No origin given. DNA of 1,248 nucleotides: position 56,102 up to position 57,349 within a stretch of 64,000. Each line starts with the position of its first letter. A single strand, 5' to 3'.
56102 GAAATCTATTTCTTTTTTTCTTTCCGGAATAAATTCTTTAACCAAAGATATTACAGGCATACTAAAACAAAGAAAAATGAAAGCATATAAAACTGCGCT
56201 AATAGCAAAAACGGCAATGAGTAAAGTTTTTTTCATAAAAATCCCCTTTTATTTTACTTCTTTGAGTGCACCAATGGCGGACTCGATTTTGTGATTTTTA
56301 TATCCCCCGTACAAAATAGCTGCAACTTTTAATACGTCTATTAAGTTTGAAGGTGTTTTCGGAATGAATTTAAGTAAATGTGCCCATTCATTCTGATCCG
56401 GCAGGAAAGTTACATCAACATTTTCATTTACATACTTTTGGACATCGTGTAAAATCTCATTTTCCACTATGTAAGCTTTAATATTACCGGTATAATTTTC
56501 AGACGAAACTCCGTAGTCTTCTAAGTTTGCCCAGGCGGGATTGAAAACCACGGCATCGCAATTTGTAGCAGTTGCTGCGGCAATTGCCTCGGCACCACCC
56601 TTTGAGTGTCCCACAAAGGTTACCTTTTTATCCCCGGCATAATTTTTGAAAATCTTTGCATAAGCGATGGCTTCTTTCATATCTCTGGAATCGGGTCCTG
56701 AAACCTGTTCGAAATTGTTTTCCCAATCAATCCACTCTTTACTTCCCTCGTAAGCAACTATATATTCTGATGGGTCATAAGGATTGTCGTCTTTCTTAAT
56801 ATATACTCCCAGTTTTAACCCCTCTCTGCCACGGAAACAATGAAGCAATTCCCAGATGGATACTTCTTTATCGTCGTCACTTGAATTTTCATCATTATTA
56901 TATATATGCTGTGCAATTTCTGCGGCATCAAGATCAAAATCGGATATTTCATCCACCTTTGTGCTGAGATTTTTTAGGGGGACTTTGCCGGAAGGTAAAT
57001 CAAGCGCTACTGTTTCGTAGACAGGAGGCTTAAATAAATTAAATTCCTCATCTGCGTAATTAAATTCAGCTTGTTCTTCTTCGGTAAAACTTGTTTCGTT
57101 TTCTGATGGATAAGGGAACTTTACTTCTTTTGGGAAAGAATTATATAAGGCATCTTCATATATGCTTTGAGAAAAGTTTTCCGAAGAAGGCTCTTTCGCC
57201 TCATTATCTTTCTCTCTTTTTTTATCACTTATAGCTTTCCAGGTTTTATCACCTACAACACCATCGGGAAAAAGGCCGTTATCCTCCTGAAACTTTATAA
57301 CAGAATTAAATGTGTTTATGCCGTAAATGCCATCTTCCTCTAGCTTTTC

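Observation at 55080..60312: Cassette 2: candidate polymorphic toxin/immunity (or lysin/holin-like) island built around N-terminal peptidoglycan-binding domains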

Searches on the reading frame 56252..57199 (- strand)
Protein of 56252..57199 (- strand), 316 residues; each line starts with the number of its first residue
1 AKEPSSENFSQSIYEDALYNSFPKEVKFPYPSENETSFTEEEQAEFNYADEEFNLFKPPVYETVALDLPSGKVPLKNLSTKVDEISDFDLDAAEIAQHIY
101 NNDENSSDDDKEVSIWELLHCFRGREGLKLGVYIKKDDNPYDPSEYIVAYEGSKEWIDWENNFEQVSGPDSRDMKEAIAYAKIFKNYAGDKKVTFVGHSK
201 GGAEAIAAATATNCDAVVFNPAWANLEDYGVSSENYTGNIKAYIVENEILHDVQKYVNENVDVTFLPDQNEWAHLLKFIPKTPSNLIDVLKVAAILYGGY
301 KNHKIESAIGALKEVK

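Call 23: find_homologous_proteins(query=window:56252-57199:-, max_evalue=0.001)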
Query window:56252-57199:- (316 aa): 38 proteins with E <= 0.001 among 1006 candidates.
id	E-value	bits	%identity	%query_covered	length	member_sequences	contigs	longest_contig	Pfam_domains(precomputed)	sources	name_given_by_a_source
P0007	1.1e-208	710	100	100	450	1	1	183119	PF26363.2,PF01471.24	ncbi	-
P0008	7.2e-83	297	54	85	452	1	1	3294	PF26363.2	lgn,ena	-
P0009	1.1e-81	293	50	87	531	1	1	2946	PF26363.2,PF11187.15,PF01471.24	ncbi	-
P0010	1.6e-75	272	50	84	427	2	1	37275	PF26363.2,PF11187.15,PF01471.24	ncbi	-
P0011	5.9e-56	208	47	64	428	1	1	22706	PF01764.32,PF26363.2,PF11187.15,PF01471.24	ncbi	-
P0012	7.1e-42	162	51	50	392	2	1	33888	PF26363.2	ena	-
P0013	1.7e-40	157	51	50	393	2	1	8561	PF26363.2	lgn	-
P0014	2.6e-40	157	41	77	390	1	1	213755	PF26363.2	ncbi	-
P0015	1.2e-34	138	38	70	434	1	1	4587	PF05593.20,PF26363.2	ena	-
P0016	7.6e-34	136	36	72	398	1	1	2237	PF26363.2,PF11187.15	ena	-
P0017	1.5e-32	131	44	51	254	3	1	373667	PF26363.2,PF11187.15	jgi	jgi:uncharacterized protein RhaS with RHS repeats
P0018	4.1e-31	127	40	52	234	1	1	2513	PF26363.2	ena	-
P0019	4.4e-30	123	38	72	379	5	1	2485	PF26363.2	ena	-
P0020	2.1e-29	121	37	61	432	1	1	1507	PF05593.20,PF26363.2,PF25023.2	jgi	jgi:RHS repeat-associated protein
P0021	8.6e-29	119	38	72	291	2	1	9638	PF26363.2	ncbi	-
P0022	7.8e-28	116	36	78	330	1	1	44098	PF26363.2,PF25023.2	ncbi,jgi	-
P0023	3.3e-27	114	37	71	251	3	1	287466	PF26363.2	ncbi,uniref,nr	ncbi:hypothetical protein [Paenibacillus apis]|uniref:DUF2974 domain-containing protein n=1 Tax=Paen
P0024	6.5e-27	113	42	55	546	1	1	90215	PF05593.20,PF26363.2,PF25023.2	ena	-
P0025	6.6e-27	113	35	78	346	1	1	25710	PF05593.20,PF26363.2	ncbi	ncbi:RHS repeat-associated core domain-containing protein, partial [Paenibacillus sp. GCM10012307]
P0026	1.6e-26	112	36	72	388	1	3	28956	PF26363.2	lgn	-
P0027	2.0e-26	111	43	52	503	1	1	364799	PF26363.2,PF25023.2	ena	-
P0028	2.5e-26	111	41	53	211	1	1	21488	PF26363.2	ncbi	-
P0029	1.9e-24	105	36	58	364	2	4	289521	PF26363.2,PF14107.12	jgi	jgi:hypothetical protein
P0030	5.6e-24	103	36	62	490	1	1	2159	PF26363.2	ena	-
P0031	8.2e-24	103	41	52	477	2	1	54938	PF05593.20,PF26363.2,PF25023.2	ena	-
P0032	5.5e-23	100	36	57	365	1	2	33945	PF26363.2,PF14107.12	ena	-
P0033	6.7e-23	100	38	61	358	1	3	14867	PF01764.32,PF26363.2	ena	-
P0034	4.2e-22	97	40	53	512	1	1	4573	PF26363.2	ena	-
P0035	1.1e-21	96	39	59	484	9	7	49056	PF05593.20,PF26363.2,PF25023.2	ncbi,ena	-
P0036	1.4e-21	95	35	58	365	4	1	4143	PF26363.2,PF14107.12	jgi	jgi:hypothetical protein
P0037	1.8e-19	88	34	71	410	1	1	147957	PF05593.20,PF26363.2,PF25023.2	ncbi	-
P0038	5.5e-19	87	41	42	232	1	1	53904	PF26363.2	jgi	jgi:RHS repeat-associated protein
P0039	8.9e-16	76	32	70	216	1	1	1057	PF26363.2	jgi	jgi:hypothetical protein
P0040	1.8e-15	75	35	57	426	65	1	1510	PF26363.2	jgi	-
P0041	5.8e-13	67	32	70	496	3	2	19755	PF26363.2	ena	-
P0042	2.5e-12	65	31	59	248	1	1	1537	PF26363.2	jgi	-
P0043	2.5e-7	48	32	43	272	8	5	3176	PF26363.2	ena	-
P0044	4.6e-4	38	38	34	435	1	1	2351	PF26363.2,PF11187.15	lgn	-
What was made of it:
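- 56249..57601 (-): W3, toxin 2 (450 aa). One PG_binding_1 domain (about residues 56-129) plus a C-terminal Tle-like phospholipase (about residues 215-450; Ser333, Glu382, probable His437). It is a displaced module: GTG start, no good ribosome-binding site, 5' end copied from W1. Homologs sit on RHS and DUF4280 proteins, call 23.
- Phospholipase homologs sit at the C-termini of RHS and DUF4280/PAAR-like proteins (call 23).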

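Call 24: find_encoding_contigs(protein=P0007, flank=3000, max_places=3)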
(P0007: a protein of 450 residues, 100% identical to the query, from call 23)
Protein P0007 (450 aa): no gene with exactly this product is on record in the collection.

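Call 26: find_encoding_contigs(protein=P0010, flank=8000, max_places=2)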
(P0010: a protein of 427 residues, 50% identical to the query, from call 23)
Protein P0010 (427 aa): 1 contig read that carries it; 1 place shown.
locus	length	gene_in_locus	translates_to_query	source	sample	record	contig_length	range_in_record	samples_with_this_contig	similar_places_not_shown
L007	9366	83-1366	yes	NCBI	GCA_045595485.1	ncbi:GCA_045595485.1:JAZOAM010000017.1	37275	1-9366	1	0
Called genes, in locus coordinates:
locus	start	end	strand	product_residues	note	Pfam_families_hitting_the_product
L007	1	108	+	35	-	?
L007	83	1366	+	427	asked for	PF01471:PG_binding_1, PF26363:Phospholipase-like, PF11187:Mbeg1-like (weak)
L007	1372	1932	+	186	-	-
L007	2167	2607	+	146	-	-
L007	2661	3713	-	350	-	-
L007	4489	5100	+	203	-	-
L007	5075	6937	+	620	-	PF13292:DXP_synthase_N, PF00456:Transketolase_N (faint), PF00676:E1_dh (weak), PF02779:Transket_pyr, PF02780:Transketolase_C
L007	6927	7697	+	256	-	PF01479:S4, PF01728:FtsJ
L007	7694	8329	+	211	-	PF02589:LUD_dom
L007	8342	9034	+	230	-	PF00072:Response_reg, PF00486:Trans_reg_C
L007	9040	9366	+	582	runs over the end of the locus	PF00672:HAMP, PF00512:HisKA, PF02518:HATPase_c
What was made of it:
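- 56249..57601 (-): Precomputed PF26363 Phospholipase-like, calls 23 and 26.
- On Tle-like / PF26363 phospholipase (alpha/beta hydrolase): PF26363 'Phospholipase-like' is precomputed for the identical protein P0007 and for all 38 homologs (calls 23, 26).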

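Call 27: find_encoding_contigs(protein=P0011, flank=8000, max_places=2)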
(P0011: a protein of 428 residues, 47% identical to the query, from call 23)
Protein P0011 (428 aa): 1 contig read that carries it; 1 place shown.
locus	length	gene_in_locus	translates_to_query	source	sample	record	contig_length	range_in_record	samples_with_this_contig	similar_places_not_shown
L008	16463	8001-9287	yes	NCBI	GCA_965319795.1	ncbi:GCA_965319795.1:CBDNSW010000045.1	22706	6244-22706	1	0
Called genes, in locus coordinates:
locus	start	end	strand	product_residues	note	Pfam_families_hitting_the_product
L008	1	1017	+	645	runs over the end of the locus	PF02518:HATPase_c, PF00204:DNA_gyraseB, PF01751:Toprim, PF00986:DNA_gyraseB_C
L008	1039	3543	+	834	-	PF00521:DNA_topoisoIV, PF03989:DNA_gyraseA_C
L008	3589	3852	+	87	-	-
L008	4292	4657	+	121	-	-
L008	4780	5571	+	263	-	PF00702:Hydrolase, PF13344:Hydrolase_6, PF13419:HAD_2, PF13242:Hydrolase_like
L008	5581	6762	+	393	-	PF13685:Fe-ADH_2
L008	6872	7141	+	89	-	PF13936:HTH_38 (faint), PF01022:HTH_5, PF12802:MarR_2 (weak), PF12840:HTH_20, PF13412:HTH_24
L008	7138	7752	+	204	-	PF07853:DUF1648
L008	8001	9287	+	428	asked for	PF01471:PG_binding_1, PF26363:Phospholipase-like, PF11187:Mbeg1-like (weak), PF01764:Lipase_3 (faint)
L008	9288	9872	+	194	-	-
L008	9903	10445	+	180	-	-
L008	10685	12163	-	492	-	PF00370:FGGY_N, PF02782:FGGY_C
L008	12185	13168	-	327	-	PF00308:Bac_DnaA, PF01695:IstB_IS21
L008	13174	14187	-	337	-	PF07261:DnaB_2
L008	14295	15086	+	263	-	PF00246:Peptidase_M14, PF24827:AstE_AspA_cat (weak)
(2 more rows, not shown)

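Call 52: find_related_loci(query=window:56252-57199:-, collection=viral_contigs, flank=6000)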
Query window:56252-57199:- (316 aa) in viral_contigs; peptide patterns used: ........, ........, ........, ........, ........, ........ (x = any residue, [..] = any of these).
19 stretches matched a pattern, but none encodes a relative of the query by tblastn (E <= 1e-3).

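Call 54: search_dna_similar(query=window:56252-57199:-, collection=phages, mode=protein, max_evalue=0.001, max_rows=10)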
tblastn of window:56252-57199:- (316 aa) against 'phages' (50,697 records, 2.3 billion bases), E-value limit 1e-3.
No match.

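Call 57: search_solved_structures(query=window:56252-57199:-, max_evalue=0.01, show_alignments=1)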
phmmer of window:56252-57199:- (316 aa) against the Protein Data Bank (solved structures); distinct sequences matched with E-value up to 0.01: 1.
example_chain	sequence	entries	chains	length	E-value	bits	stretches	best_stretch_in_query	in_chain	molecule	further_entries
7ubz_B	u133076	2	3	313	3.7e-06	29.7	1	153-258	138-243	T6SS lipase effector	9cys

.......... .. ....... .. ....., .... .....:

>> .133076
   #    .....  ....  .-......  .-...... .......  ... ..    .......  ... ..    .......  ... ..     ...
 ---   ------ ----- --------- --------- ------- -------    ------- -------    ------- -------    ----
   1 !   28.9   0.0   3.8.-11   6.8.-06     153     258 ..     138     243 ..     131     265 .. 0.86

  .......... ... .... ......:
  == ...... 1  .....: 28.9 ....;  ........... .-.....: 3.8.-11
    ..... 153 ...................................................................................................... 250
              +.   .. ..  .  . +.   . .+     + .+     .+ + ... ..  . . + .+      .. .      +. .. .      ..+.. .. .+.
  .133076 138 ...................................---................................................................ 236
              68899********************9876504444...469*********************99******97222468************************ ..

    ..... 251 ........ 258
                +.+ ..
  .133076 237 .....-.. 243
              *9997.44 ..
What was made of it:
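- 56249..57601 (-): PDB 7ubz_B (T6SS lipase effector Tle) at E 3.7e-6, with GHSKGG aligned to GHSLGG and VENEIL aligned to VEGELL, call 57.
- On Tle-like / PF26363 phospholipase (alpha/beta hydrolase): PDB 7ubz_B at E 3.7e-6 (call 57).
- W3 aligns to the Tle nucleophile elbow and catalytic Glu (call 57).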
